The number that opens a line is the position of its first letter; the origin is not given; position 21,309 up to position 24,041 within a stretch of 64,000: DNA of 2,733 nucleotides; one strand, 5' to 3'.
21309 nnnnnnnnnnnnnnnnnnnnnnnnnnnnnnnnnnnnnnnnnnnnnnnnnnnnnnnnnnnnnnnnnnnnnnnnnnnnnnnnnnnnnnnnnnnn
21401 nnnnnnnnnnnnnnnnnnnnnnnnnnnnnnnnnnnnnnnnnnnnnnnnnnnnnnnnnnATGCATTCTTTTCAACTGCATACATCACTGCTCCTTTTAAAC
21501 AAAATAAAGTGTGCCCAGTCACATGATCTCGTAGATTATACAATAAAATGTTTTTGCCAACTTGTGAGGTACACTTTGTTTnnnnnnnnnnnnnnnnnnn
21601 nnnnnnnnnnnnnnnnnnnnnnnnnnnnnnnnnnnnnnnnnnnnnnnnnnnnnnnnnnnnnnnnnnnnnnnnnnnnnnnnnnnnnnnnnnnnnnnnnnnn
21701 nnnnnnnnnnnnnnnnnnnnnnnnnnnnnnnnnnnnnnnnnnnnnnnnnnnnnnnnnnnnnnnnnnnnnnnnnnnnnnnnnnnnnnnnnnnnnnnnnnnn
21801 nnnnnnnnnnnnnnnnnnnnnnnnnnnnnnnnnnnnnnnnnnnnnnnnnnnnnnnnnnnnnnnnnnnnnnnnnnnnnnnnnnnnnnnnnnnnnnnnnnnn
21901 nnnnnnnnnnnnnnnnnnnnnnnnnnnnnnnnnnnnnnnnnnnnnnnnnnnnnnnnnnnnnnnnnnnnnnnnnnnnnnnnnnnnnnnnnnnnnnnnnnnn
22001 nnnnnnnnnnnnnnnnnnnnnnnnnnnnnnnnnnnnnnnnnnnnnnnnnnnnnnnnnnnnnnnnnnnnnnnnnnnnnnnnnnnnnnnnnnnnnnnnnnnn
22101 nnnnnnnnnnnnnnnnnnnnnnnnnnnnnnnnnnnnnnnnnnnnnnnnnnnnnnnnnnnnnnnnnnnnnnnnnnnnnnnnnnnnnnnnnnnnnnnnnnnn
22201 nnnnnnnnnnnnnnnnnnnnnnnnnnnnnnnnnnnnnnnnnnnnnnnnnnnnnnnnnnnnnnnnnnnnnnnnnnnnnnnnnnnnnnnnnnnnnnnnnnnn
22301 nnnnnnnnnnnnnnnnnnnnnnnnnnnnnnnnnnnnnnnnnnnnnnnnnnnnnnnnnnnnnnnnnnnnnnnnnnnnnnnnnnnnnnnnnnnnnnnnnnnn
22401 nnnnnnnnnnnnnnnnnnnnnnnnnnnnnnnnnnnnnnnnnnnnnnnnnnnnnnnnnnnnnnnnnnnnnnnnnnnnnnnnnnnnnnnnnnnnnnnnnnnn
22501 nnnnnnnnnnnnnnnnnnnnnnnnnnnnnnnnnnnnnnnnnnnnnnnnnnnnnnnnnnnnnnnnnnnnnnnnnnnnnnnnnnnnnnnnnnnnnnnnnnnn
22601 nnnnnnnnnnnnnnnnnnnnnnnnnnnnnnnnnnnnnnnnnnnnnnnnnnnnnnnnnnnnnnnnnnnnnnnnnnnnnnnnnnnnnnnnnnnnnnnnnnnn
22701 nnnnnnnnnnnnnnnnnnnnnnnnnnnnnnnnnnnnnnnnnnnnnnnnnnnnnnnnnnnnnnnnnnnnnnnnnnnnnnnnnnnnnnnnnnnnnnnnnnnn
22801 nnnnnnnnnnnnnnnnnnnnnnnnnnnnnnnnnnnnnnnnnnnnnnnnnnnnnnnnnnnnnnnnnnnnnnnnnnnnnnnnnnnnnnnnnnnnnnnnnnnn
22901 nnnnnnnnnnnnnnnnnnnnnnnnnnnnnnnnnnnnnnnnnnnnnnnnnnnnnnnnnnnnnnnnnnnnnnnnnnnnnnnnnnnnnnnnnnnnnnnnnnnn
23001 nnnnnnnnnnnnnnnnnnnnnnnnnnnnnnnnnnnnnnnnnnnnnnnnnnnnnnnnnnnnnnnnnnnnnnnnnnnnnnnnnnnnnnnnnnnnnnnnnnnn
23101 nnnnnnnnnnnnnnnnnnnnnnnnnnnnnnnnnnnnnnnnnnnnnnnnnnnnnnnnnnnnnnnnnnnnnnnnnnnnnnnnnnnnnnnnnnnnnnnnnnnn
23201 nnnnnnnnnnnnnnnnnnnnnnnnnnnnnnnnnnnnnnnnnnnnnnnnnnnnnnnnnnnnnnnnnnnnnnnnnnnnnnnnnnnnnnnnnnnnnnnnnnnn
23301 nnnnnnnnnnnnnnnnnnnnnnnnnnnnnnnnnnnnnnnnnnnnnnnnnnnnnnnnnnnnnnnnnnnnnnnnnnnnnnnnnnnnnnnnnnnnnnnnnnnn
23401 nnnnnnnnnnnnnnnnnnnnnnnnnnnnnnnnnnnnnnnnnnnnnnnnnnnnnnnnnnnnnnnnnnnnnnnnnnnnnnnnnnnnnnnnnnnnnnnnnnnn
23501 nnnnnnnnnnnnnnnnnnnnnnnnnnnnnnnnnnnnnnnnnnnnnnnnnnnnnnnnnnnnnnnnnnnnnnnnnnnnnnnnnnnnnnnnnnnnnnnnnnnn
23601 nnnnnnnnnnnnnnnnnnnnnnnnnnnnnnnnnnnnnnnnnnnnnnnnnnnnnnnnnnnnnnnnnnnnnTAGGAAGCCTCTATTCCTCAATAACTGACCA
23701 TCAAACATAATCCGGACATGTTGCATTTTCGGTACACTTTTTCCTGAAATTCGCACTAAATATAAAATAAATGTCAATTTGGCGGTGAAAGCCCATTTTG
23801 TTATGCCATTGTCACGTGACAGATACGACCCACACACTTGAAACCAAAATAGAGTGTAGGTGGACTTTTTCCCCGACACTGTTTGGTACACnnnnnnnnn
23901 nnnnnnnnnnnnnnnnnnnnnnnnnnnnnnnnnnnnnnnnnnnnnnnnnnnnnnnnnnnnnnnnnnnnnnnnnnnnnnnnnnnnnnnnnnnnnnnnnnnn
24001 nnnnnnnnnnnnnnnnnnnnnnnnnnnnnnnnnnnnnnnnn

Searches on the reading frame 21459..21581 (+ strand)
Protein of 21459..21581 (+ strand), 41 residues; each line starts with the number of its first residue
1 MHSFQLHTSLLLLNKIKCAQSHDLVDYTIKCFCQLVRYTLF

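Call 21: find_encoding_contigs(protein=window:21459-21581:+, flank=10000)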
Protein seq(41 aa) (41 aa): no gene with exactly this product is on record in the collection.

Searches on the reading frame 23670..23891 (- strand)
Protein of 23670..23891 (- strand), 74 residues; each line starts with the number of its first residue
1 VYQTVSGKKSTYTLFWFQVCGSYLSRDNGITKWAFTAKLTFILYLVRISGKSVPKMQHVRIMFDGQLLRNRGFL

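Call 48: find_homologous_proteins(query=A1, max_evalue=1)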
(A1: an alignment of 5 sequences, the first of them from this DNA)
Query A1 (5 sequences): 11 candidates shared short words with the query, none scored E <= 1.
